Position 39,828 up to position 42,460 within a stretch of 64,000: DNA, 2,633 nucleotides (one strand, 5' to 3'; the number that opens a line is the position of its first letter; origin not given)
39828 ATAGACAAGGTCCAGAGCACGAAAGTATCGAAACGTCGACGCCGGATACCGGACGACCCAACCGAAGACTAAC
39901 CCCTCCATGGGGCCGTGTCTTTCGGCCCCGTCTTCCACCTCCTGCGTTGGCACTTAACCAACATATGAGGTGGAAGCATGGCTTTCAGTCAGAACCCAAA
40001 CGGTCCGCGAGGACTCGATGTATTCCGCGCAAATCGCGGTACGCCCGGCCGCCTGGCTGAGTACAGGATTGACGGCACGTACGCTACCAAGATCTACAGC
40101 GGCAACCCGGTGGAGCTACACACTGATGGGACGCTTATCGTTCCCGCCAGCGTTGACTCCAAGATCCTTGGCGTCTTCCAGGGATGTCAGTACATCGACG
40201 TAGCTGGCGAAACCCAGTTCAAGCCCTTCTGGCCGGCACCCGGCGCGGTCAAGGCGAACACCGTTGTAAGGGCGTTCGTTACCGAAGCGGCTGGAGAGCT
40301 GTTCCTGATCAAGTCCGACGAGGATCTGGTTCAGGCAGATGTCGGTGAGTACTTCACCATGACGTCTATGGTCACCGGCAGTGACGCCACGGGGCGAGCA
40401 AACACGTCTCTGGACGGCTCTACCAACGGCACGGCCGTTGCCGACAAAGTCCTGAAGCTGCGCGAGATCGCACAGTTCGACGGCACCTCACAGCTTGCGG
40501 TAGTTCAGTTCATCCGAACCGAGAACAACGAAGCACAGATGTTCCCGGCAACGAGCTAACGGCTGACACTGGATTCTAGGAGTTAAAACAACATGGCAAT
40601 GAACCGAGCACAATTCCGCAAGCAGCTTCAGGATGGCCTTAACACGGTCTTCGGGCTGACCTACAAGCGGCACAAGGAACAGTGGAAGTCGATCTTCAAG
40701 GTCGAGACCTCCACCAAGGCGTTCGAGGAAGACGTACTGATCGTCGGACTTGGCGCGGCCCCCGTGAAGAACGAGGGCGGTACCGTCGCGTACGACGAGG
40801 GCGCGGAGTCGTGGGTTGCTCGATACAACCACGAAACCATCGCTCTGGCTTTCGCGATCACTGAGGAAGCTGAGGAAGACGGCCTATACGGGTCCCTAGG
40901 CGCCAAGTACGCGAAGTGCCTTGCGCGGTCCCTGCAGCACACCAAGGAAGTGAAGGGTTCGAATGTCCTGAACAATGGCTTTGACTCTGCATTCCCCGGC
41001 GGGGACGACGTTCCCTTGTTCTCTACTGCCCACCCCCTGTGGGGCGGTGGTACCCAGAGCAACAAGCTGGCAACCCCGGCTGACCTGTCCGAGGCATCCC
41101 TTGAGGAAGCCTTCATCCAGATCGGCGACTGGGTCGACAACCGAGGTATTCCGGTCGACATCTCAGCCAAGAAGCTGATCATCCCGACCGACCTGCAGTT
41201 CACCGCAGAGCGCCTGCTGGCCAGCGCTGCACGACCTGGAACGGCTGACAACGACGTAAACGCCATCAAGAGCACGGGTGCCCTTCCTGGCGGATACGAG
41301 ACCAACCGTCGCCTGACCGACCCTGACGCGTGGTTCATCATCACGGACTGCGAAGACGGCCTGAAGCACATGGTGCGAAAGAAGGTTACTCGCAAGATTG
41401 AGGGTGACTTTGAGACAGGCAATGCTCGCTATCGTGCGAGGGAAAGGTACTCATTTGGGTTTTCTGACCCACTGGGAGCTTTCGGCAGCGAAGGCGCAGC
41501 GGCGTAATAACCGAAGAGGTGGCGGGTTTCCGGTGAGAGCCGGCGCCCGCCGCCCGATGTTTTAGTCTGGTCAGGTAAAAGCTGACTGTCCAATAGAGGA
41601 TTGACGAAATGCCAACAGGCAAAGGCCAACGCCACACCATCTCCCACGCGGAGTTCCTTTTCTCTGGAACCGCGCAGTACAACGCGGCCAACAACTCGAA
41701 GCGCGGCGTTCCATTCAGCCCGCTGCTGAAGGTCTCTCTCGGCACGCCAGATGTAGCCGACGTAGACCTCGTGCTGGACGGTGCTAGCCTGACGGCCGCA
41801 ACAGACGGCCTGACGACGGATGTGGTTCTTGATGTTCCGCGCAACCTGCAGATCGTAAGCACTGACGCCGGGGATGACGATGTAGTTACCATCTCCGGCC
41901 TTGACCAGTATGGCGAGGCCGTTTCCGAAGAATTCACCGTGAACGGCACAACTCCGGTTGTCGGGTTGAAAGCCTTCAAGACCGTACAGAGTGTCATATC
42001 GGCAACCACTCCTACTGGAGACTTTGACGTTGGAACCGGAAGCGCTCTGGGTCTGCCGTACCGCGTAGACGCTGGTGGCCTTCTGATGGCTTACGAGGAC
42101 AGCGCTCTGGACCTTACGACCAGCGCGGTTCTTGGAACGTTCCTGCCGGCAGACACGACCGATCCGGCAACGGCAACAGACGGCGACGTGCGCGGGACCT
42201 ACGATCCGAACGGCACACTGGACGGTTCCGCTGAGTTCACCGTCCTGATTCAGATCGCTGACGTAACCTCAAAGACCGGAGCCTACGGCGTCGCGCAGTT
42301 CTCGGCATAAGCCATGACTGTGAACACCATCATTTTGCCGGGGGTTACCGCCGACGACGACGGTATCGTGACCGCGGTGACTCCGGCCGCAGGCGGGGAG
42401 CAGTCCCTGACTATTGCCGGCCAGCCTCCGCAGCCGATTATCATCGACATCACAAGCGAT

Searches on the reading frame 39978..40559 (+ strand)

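Call 25: search_protein_families(library=phrogs, proteins=[window:39978-40559:+], max_evalue=0.001)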
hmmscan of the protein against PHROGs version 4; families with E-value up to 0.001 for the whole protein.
window:39978-40559:+ (193 aa): 1 family
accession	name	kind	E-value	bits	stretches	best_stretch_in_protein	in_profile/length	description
phrog_37556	-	unknown function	2.1e-10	41.7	1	19-156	19-150/187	-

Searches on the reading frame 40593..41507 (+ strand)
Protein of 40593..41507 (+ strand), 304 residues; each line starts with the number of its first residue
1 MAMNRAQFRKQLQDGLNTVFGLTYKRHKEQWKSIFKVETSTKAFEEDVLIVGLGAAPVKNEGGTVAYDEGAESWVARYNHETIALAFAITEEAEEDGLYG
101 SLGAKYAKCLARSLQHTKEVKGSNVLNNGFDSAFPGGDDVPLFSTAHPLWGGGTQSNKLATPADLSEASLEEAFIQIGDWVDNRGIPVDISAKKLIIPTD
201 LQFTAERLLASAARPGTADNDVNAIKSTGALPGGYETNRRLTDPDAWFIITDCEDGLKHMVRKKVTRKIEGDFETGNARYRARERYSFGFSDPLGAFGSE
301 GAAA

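Call 25: search_protein_families(library=phrogs, proteins=[window:40593-41507:+], max_evalue=0.001)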
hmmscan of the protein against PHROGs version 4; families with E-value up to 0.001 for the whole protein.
window:40593-41507:+ (304 aa): 3 families
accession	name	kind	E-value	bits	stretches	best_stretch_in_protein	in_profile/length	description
phrog_371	-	head and packaging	1.8e-17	64.6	1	2-303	2-235/303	major head protein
phrog_133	-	head and packaging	1.1e-06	28.6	1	6-252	381-614/668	head maturation protease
phrog_4523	-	head and packaging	4.6e-06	26.6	1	139-253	487-590/644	major head and protease protein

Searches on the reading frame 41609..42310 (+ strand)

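Call 25: search_protein_families(library=phrogs, proteins=[window:41609-42310:+], max_evalue=0.001)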
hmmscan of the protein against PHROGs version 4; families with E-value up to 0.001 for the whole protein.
window:41609-42310:+ (233 aa): 1 family
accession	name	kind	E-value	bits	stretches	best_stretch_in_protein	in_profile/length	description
phrog_8198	-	unknown function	0.00034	21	1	85-161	94-171/262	-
